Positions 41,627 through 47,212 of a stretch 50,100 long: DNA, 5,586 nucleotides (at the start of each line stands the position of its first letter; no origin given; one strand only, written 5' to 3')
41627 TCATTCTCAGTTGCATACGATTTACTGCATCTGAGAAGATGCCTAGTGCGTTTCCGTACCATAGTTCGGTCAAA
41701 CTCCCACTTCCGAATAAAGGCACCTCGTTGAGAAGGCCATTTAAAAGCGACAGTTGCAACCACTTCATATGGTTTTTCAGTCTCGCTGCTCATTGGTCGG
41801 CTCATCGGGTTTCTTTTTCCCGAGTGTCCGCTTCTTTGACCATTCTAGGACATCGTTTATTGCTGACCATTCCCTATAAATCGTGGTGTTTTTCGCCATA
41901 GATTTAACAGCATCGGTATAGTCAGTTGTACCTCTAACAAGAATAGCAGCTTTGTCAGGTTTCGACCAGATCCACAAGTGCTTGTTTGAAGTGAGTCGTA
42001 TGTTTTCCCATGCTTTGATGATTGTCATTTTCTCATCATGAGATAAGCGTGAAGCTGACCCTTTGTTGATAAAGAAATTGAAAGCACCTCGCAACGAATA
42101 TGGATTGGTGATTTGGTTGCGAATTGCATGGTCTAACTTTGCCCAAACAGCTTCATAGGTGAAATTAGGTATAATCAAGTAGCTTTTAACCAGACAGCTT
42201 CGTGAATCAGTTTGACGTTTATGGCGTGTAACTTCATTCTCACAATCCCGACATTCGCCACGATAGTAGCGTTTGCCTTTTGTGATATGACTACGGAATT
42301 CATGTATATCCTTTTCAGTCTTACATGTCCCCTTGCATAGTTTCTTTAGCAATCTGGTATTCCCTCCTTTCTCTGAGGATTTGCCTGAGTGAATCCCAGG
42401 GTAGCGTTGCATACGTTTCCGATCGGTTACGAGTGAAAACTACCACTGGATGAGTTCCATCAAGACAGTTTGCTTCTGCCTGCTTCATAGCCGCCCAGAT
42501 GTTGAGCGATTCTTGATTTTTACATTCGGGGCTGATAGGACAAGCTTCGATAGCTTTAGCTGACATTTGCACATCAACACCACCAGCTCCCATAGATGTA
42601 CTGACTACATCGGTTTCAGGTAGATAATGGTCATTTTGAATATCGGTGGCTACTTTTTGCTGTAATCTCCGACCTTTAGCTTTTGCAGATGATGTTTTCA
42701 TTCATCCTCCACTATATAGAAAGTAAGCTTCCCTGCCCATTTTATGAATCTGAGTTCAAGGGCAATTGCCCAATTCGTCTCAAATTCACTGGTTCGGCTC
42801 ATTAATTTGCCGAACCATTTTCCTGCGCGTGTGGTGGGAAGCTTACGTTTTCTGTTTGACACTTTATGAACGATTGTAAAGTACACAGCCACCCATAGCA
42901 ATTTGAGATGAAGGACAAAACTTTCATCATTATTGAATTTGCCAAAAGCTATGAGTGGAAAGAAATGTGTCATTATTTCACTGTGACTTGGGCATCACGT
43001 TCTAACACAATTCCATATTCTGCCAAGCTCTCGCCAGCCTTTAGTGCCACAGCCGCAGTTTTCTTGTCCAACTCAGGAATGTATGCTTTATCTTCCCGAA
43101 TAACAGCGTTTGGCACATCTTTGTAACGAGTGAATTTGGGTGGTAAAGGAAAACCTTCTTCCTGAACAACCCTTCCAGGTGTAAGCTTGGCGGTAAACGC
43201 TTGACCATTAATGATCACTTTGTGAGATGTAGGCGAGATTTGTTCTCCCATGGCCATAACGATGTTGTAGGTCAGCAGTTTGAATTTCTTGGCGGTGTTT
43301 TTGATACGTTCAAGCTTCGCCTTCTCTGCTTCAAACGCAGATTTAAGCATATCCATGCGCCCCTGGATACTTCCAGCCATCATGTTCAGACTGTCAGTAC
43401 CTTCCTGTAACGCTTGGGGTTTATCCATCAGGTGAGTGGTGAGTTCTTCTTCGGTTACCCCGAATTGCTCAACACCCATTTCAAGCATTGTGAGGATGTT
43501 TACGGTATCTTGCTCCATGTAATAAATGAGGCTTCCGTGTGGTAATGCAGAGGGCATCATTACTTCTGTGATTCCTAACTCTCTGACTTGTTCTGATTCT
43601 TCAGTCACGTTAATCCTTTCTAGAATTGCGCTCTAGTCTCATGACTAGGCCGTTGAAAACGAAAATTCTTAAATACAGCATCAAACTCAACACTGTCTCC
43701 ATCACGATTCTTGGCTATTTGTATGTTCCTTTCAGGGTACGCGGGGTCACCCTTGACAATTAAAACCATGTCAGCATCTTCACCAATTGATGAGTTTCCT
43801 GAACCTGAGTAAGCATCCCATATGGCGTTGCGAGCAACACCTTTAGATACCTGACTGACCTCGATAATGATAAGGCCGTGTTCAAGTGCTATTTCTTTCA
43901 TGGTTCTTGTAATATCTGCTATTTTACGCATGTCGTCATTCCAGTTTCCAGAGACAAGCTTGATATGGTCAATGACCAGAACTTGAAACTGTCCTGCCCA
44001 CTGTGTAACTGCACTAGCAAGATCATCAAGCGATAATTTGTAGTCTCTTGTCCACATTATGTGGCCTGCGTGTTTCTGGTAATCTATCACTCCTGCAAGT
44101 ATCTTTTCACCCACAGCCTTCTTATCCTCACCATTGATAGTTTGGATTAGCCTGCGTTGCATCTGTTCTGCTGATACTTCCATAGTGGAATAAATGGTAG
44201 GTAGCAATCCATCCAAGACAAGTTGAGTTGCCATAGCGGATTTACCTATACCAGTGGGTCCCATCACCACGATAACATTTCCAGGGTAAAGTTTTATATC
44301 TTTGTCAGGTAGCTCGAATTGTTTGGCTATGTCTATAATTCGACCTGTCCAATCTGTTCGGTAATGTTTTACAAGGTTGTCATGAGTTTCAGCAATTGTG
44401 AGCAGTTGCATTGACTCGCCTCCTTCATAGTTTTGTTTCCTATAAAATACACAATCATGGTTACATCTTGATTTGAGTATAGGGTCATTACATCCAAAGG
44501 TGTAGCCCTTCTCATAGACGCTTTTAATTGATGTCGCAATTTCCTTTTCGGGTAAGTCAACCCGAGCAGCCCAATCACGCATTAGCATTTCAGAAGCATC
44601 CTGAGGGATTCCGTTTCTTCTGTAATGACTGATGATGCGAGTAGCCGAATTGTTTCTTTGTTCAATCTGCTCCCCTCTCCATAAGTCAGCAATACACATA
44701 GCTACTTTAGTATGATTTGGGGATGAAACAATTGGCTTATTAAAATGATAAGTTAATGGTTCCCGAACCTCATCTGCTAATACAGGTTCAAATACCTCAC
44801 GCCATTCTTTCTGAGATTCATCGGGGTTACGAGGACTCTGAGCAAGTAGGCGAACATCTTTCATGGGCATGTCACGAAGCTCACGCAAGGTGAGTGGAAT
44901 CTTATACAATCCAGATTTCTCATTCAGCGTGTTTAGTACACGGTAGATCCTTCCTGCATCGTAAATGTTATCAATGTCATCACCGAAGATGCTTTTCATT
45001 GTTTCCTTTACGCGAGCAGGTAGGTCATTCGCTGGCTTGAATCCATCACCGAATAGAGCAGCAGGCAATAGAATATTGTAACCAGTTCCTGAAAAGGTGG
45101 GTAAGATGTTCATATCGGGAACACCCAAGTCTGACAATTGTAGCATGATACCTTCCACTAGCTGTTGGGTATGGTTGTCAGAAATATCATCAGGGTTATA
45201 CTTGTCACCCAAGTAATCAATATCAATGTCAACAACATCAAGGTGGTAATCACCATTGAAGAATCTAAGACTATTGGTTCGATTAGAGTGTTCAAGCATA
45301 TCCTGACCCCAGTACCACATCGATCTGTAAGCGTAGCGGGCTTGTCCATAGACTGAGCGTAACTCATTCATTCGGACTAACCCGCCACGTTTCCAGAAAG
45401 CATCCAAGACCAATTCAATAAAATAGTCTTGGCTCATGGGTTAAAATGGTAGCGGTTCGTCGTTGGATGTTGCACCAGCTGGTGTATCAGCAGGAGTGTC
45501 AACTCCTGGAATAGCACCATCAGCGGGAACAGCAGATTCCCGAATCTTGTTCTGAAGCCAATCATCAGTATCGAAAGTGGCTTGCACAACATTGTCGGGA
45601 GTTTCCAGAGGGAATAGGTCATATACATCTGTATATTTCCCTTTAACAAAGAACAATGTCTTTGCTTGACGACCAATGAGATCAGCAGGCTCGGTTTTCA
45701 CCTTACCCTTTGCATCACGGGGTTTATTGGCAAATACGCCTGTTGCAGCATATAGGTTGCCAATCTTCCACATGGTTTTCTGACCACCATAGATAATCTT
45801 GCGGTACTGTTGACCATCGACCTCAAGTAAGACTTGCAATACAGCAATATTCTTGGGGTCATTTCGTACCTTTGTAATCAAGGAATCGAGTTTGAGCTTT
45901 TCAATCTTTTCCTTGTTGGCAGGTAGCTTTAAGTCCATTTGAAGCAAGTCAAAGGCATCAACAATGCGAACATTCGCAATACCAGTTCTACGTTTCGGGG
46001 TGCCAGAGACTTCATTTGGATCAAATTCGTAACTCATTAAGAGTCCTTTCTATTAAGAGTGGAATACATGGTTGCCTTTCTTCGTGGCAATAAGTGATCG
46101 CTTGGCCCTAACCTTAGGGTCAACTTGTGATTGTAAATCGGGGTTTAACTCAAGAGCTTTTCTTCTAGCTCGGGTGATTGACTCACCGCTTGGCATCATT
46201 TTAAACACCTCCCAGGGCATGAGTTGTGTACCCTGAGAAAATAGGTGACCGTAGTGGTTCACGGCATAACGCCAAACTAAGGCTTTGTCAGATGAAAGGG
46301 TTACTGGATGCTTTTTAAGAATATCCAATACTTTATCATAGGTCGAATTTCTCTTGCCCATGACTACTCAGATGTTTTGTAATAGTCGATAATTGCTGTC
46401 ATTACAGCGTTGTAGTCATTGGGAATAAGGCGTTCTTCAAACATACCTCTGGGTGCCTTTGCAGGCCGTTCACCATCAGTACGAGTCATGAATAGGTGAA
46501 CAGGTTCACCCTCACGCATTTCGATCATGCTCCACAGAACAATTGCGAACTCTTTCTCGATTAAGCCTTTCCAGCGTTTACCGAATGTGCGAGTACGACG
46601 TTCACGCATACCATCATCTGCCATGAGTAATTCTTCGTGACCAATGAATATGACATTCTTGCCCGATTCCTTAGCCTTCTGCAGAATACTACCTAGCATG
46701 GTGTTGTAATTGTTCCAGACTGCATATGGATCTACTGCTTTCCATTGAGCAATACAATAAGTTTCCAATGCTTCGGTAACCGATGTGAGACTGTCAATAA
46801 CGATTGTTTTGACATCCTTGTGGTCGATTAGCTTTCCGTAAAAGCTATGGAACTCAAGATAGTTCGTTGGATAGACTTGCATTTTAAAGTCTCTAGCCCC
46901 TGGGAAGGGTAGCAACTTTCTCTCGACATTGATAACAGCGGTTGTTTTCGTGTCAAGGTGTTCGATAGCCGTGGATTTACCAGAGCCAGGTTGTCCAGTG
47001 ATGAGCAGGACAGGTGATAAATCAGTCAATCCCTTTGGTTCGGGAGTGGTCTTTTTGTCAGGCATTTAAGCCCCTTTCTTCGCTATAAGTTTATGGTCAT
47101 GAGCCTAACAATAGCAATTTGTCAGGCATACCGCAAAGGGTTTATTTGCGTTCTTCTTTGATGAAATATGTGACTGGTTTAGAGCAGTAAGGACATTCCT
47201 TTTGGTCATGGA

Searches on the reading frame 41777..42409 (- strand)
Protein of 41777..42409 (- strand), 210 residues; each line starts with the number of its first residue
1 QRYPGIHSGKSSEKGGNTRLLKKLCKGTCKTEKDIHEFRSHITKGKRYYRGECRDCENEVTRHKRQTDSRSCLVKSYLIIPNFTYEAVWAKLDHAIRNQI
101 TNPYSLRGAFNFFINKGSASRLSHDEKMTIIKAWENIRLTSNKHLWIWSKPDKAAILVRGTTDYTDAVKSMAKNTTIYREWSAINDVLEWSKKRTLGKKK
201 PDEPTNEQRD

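Call 20: search_protein_families(library=phrogs, proteins=[window:41777-42409:-], max_evalue=0.001)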
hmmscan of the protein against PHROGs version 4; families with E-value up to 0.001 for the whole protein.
window:41777-42409:- (210 aa): 4 families
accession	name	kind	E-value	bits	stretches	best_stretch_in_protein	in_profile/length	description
phrog_1035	-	DNA, RNA and nucleotide metabolism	8.4e-05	23.6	1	21-89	62-116/271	endonuclease VII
phrog_2633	-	DNA, RNA and nucleotide metabolism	0.0002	22.5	1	19-88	10-77/142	endonuclease VII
phrog_2340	-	DNA, RNA and nucleotide metabolism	0.00029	22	1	22-68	8-55/171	endonuclease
phrog_2255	-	DNA, RNA and nucleotide metabolism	0.0003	21.3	1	20-71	51-101/211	HNH endonuclease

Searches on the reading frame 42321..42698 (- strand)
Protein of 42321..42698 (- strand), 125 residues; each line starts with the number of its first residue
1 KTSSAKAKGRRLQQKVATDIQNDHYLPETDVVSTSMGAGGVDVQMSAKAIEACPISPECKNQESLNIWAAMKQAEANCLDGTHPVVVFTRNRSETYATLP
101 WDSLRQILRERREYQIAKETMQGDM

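Call 75: search_protein_families(library=phrogs, proteins=[window:42321-42698:-], max_evalue=0.001)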
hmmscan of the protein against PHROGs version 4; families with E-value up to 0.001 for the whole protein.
window:42321-42698:- (125 aa): 1 family
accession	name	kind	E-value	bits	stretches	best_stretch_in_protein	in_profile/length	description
phrog_244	-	DNA, RNA and nucleotide metabolism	3.6e-14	54.5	1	2-120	5-123/186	RusA-like Holliday junction resolvase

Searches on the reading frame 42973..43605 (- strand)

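Call 20: search_protein_families(library=phrogs, proteins=[window:42973-43605:-], max_evalue=0.001)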
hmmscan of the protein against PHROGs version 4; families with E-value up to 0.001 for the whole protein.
window:42973-43605:- (210 aa): 1 family
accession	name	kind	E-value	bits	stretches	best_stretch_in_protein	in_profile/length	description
phrog_253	-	DNA, RNA and nucleotide metabolism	0.00022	22.1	1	27-194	9-152/169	Mu Gam-like end protection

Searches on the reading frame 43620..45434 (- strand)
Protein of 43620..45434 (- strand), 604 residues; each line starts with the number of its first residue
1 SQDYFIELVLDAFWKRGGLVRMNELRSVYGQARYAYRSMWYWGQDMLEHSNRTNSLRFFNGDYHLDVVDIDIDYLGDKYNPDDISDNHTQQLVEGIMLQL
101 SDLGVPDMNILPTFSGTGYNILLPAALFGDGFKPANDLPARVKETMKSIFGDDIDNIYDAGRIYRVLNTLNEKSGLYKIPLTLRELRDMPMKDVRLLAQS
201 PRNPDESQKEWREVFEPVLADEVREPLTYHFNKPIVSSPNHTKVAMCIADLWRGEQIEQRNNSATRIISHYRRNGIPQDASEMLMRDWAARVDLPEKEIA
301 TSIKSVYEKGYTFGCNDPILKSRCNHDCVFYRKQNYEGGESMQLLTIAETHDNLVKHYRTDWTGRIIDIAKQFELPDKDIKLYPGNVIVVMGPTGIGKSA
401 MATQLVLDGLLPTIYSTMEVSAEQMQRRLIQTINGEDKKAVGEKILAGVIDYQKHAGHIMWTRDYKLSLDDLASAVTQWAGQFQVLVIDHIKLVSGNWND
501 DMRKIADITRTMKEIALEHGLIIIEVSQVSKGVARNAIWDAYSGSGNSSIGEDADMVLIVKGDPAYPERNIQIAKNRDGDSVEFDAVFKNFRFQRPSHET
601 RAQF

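Call 20: search_protein_families(library=phrogs, proteins=[window:43620-45434:-], max_evalue=0.001)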
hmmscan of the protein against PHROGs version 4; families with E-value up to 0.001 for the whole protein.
window:43620-45434:- (604 aa): 7 families
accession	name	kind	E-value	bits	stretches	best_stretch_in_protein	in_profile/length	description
phrog_19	-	DNA, RNA and nucleotide metabolism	2.5e-26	93.7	1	382-593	350-578/621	DnaB-like replicative helicase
phrog_243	-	DNA, RNA and nucleotide metabolism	7e-24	85.2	1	375-581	25-246/273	DnaB-like replicative helicase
phrog_16345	-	DNA, RNA and nucleotide metabolism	4.8e-15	55.6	1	82-334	77-341/972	primase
phrog_239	-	DNA, RNA and nucleotide metabolism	5.6e-11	43.1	1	381-581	354-579/801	DNA primase/helicase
phrog_18685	-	unknown function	4e-05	22.7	1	83-207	82-207/1028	-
phrog_11530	-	unknown function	5.1e-05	24.2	1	476-580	26-140/184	-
phrog_5482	-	unknown function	0.00016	21.5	1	341-560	5-246/341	-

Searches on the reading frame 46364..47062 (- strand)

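Call 20: search_protein_families(library=phrogs, proteins=[window:46364-47062:-], max_evalue=0.001)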
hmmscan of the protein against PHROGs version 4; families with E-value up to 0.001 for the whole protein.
window:46364-47062:- (232 aa): 3 families
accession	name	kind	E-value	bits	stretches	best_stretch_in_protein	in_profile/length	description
phrog_2872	-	DNA, RNA and nucleotide metabolism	3.3e-34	119.4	1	19-230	5-213/219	Sak4-like ssDNA annealing protein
phrog_124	-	DNA, RNA and nucleotide metabolism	1.1e-27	98.4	1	5-231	32-264/382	Sak4-like ssDNA annealing protein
phrog_6891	-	other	9.5e-06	26.4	0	75-158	113-172/310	ATPase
